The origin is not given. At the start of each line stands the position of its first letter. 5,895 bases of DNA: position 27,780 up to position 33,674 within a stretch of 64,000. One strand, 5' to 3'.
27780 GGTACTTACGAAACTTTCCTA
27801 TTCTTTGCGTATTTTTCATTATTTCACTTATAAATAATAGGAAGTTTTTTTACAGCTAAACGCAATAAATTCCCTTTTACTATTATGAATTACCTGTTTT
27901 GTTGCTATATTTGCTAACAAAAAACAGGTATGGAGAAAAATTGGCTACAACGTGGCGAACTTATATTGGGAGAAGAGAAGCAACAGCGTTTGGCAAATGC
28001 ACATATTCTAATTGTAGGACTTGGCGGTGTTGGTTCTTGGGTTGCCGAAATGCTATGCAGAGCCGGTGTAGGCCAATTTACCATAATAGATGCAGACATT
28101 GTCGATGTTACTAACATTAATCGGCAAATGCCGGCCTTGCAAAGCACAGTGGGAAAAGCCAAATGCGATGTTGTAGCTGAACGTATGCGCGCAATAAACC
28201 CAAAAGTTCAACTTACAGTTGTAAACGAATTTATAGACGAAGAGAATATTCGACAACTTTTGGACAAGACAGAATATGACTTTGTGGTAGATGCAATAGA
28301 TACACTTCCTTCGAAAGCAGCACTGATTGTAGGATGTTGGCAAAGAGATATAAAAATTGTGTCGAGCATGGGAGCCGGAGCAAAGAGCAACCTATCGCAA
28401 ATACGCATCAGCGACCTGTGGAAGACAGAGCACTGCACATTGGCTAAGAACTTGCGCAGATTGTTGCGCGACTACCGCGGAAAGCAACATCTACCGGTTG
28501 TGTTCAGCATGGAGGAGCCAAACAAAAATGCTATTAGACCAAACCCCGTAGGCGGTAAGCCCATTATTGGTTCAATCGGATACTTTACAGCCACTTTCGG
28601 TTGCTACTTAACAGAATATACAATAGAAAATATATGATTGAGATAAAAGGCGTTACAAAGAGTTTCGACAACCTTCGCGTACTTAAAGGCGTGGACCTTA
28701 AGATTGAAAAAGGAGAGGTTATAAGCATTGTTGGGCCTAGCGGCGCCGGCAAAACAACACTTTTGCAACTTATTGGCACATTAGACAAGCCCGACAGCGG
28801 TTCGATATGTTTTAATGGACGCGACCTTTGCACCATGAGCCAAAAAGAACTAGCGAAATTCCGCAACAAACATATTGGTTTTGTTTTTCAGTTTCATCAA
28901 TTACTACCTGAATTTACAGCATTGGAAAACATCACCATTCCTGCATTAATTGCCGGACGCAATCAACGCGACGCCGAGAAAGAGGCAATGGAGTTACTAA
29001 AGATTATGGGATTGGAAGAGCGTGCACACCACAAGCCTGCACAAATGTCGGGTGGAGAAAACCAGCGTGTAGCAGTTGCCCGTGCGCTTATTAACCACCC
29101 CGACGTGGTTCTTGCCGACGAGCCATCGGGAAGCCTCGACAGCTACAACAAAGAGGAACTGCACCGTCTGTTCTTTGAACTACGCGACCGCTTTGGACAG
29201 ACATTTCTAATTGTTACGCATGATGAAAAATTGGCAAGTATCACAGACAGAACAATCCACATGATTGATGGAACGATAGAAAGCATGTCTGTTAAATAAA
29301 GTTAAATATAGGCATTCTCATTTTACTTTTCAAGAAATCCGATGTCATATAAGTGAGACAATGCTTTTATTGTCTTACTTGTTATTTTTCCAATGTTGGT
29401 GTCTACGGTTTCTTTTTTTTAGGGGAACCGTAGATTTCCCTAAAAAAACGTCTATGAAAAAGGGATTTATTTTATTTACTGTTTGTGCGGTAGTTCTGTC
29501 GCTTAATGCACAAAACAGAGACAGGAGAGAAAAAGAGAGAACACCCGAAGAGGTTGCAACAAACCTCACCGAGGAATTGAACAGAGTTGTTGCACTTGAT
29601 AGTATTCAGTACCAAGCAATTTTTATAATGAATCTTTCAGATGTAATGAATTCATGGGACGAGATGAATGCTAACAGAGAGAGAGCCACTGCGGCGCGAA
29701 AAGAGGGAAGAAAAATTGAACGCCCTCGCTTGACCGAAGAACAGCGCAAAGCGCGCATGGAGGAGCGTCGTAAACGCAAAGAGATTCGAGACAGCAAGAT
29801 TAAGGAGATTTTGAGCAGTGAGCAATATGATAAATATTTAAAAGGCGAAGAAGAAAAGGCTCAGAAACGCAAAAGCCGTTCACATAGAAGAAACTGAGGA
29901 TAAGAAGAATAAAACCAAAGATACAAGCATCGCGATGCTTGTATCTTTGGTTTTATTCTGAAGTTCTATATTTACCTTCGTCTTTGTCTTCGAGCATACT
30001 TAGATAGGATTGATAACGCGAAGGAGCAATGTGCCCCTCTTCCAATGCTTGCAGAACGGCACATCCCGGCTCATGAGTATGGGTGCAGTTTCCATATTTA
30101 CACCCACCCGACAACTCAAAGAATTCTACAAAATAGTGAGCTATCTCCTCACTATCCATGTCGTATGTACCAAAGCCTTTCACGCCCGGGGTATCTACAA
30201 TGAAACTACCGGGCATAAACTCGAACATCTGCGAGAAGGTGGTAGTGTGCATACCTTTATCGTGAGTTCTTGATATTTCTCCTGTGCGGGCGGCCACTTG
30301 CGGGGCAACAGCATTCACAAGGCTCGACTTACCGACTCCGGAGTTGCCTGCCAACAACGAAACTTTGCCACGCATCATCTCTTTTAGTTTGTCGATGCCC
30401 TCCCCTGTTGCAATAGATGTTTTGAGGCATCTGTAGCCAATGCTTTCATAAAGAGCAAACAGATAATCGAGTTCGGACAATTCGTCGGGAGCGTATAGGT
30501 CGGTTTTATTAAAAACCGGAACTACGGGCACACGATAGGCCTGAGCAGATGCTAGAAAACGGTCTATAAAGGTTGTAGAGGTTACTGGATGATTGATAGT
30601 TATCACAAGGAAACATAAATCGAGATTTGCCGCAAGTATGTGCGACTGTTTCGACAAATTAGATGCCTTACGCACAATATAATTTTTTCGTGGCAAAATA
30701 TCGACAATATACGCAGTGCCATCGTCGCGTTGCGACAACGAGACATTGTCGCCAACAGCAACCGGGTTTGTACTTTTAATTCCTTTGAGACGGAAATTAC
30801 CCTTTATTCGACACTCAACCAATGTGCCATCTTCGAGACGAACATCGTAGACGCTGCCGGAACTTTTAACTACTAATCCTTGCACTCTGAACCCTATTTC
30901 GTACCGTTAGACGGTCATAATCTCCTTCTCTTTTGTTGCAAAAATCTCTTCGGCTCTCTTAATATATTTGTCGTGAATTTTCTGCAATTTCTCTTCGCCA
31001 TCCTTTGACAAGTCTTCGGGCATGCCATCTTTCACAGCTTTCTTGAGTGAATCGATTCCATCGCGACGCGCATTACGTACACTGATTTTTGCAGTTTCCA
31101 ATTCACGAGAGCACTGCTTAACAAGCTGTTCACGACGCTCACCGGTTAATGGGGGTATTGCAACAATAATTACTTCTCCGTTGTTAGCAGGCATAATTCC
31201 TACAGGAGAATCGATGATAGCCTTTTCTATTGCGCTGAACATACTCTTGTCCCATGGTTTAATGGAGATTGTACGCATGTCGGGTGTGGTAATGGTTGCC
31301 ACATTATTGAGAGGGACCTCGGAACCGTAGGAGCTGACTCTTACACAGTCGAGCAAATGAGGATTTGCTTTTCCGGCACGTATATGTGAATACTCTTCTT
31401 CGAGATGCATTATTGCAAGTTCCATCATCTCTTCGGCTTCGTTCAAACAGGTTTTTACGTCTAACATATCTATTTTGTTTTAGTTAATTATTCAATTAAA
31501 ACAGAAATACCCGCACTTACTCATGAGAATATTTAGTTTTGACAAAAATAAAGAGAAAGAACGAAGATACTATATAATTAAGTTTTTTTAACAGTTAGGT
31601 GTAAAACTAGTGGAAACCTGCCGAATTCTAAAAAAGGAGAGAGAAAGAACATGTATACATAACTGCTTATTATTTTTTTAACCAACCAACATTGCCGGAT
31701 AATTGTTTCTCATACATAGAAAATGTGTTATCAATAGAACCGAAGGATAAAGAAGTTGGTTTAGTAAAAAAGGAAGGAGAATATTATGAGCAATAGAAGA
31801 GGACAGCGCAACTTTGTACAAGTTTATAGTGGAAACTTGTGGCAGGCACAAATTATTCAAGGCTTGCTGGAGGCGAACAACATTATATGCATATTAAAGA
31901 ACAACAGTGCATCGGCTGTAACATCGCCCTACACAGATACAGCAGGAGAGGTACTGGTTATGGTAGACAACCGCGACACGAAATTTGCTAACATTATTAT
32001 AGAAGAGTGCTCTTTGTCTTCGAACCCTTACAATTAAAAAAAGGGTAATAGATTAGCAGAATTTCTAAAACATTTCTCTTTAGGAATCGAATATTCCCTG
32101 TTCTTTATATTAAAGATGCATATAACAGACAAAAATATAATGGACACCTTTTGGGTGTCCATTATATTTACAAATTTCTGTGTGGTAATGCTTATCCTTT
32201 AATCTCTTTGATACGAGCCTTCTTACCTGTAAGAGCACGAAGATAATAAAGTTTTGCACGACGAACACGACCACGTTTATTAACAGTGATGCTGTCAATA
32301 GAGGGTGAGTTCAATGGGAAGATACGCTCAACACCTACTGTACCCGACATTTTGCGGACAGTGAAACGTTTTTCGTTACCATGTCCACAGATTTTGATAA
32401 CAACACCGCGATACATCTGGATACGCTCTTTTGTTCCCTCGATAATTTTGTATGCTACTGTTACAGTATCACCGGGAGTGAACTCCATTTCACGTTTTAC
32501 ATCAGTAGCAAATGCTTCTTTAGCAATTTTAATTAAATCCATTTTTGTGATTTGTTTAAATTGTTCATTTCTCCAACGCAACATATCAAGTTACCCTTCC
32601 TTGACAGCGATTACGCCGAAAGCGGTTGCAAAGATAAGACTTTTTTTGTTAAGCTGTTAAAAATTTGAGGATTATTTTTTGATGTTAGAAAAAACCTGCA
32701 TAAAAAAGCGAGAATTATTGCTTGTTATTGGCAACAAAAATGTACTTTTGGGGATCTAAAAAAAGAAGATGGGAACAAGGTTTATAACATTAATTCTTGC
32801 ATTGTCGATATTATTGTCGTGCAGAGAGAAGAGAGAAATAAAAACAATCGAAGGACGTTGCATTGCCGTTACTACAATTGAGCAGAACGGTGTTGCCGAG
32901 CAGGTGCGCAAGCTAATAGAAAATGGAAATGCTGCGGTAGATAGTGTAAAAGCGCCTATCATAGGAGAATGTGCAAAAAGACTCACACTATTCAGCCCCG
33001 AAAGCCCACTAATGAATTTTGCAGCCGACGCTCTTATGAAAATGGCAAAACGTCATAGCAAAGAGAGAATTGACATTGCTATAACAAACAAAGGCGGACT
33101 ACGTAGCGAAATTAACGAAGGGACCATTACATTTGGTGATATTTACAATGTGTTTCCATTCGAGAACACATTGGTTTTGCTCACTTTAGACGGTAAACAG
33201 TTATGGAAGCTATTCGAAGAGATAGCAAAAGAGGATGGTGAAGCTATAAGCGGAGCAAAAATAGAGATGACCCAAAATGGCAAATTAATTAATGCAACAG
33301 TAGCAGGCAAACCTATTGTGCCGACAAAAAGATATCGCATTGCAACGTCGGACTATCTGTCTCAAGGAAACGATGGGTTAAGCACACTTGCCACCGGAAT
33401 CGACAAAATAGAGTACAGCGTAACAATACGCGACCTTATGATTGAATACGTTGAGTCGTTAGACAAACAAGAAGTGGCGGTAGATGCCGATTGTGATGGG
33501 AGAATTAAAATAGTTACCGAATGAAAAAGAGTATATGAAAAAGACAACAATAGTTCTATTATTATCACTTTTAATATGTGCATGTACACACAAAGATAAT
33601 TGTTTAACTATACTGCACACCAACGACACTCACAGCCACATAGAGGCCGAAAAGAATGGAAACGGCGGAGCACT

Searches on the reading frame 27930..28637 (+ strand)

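Call 66: search_protein_families(library=pfam, proteins=[window:27930-28637:+], max_evalue=0.0001)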
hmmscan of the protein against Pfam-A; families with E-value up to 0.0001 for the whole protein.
window:27930-28637:+ (235 aa): 2 families
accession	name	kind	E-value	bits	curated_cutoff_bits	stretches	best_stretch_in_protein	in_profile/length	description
PF00899.27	ThiF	-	8.6e-45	153.2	28.1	1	13-169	10-163/238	ThiF family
PF03435.24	Sacchrp_dh_NADP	-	8.6e-06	26.5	25.1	1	26-183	1-118/129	Saccharopine dehydrogenase NADP binding domain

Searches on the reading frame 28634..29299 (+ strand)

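Call 66: search_protein_families(library=pfam, proteins=[window:28634-29299:+], max_evalue=0.0001)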
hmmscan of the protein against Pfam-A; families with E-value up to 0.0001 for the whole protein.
window:28634-29299:+ (221 aa): 3 families
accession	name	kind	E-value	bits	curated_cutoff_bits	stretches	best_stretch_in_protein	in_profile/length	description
PF00005.33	ABC_tran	-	1.6e-36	126.3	25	1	17-165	1-136/137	ABC transporter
PF02463.25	SMC_N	-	1.9e-05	24.6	40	1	20-210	18-211/220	RecF/RecN/SMC N terminal domain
PF13304.12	AAA_21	-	2.6e-05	24.9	27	0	31-87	3-76/304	AAA domain, putative AbiEii toxin, Type IV TA system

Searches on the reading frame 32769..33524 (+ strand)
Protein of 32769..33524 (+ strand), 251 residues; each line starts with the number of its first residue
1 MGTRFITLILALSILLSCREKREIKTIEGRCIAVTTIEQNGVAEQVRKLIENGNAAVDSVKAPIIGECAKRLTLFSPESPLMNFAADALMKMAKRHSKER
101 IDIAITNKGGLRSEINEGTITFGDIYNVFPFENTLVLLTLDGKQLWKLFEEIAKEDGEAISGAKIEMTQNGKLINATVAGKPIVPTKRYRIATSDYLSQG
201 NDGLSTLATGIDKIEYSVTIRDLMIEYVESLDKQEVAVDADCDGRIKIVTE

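Call 66: search_protein_families(library=pfam, proteins=[window:32769-33524:+], max_evalue=0.0001)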
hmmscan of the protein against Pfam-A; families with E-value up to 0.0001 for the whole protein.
window:32769-33524:+ (251 aa): 2 families
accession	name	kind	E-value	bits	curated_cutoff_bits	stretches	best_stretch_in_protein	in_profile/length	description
PF02872.23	5_nucleotid_C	-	6.4e-30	104.8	23.6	1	75-208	18-157/158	5'-nucleotidase, C-terminal domain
PF21953.1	NadN_nucleosid_C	-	1.9e-05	25.2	27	1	77-140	12-77/199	NAD nucleotidase, C-terminal domain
